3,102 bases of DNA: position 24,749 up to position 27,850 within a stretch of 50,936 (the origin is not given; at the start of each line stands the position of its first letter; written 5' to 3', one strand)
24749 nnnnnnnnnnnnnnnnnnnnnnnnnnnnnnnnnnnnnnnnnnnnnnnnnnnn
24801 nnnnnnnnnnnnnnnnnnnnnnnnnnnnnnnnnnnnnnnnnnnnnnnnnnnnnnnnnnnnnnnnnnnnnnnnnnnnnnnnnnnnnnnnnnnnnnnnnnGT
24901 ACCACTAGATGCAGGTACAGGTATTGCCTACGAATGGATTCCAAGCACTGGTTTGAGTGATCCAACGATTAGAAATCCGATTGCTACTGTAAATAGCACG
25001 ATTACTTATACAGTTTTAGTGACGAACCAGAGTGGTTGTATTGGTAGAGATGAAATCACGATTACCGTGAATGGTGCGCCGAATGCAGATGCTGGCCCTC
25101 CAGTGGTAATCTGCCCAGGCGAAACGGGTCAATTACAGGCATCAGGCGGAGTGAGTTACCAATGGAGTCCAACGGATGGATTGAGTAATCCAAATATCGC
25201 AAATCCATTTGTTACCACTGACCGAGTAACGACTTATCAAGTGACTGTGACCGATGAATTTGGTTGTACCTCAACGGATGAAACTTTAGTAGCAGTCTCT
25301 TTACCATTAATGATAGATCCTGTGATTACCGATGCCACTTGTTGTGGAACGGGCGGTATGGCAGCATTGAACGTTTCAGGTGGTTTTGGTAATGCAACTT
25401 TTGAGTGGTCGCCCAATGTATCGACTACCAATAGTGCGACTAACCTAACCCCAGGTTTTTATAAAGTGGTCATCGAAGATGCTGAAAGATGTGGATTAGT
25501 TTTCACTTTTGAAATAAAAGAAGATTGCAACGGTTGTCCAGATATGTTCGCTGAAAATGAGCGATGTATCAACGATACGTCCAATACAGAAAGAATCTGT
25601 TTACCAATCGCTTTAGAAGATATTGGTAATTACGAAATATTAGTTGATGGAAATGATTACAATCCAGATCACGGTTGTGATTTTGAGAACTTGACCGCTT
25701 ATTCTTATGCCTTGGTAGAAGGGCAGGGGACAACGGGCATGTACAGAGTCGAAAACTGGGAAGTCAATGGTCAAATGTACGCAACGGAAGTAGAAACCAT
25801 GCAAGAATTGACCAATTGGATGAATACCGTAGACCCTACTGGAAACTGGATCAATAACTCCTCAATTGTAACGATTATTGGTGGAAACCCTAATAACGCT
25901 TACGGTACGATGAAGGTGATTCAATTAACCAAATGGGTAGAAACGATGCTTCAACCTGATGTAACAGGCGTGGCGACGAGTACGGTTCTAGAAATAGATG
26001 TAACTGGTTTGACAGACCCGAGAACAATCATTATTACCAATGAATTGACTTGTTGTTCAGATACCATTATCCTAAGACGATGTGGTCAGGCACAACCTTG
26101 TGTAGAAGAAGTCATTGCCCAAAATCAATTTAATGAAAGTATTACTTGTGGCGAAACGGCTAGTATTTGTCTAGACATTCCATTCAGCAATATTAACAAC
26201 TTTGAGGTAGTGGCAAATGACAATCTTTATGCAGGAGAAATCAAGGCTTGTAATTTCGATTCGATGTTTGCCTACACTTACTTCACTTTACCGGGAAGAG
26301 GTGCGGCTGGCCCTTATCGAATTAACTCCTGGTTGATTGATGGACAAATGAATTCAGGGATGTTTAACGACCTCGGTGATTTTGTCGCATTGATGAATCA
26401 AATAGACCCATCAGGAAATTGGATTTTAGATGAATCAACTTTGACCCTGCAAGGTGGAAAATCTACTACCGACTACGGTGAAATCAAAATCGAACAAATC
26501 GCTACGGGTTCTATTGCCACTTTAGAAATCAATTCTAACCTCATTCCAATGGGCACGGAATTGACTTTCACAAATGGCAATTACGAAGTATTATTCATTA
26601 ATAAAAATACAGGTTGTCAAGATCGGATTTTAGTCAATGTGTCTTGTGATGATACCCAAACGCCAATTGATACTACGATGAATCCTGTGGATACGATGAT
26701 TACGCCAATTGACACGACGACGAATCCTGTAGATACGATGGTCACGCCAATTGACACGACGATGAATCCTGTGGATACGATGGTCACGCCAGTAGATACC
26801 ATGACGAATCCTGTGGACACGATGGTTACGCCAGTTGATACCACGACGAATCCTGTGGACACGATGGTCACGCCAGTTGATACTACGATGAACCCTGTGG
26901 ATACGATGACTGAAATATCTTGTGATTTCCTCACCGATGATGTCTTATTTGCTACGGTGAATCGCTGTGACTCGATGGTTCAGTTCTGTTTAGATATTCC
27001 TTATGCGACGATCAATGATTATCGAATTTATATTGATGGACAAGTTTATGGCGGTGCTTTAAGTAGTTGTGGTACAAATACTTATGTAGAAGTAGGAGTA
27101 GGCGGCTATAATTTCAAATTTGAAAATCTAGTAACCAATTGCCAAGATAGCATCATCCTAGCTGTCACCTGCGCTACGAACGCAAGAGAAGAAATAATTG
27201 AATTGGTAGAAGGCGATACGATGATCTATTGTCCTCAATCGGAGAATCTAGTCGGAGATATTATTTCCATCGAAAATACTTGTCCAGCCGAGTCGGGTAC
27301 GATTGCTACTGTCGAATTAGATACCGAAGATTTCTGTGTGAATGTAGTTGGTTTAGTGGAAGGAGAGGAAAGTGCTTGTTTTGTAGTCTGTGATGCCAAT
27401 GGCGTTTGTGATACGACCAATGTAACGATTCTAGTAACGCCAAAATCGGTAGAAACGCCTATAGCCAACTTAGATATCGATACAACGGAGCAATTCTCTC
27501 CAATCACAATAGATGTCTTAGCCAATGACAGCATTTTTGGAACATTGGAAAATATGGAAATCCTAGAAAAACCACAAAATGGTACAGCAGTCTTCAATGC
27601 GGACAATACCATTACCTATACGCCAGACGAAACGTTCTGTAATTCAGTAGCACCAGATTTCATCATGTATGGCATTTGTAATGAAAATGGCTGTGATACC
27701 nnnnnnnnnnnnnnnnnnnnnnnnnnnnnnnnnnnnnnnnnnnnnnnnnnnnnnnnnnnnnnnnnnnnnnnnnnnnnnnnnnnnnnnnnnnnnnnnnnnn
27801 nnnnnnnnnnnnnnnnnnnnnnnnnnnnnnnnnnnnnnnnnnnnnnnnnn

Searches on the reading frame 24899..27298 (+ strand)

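Call 58: search_protein_families(library=pfam, proteins=[window:24899-27298:+], max_evalue=1)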
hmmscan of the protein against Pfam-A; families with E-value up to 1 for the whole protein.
window:24899-27298:+ (800 aa): 6 families
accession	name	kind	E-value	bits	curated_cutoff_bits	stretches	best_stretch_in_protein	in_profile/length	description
PF22352.2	K319L-like_PKD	-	0.00045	20.6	27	1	84-133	28-84/84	K319L-like, PKD domain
PF19081.6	Ig_7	-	0.0021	18.7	27.3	1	67-133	8-80/84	Ig-like domain CHU_C associated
PF13573.12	SprB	-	0.013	15.5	28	1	142-173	3-35/37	SprB repeat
PF04490.17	Pox_T4_C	-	0.13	12.9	25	0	562-600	27-63/146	Poxvirus T4 protein, C terminus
PF20808.2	MINT_RAM7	-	0.25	12.1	108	0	625-668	32-75/110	Msx2-interacting protein, RAM7 domain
PF18911.6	PKD_4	-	0.32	11.5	27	1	58-129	1-81/85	PKD domain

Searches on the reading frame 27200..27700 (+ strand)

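Call 58: search_protein_families(library=pfam, proteins=[window:27200-27700:+], max_evalue=1)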
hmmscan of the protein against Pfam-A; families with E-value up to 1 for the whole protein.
window:27200-27700:+ (167 aa): 3 families
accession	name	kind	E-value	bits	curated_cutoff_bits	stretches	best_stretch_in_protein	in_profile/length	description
PF17963.7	Big_9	-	7.8e-13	49.6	23.6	2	86-164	3-79/89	Bacterial Ig domain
PF17803.7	Cadherin_4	-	7.5e-07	30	25.1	1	74-140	2-71/71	Bacterial cadherin-like domain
PF17892.7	Cadherin_5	-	0.00039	20.6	26.5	1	87-150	5-75/98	Cadherin-like domain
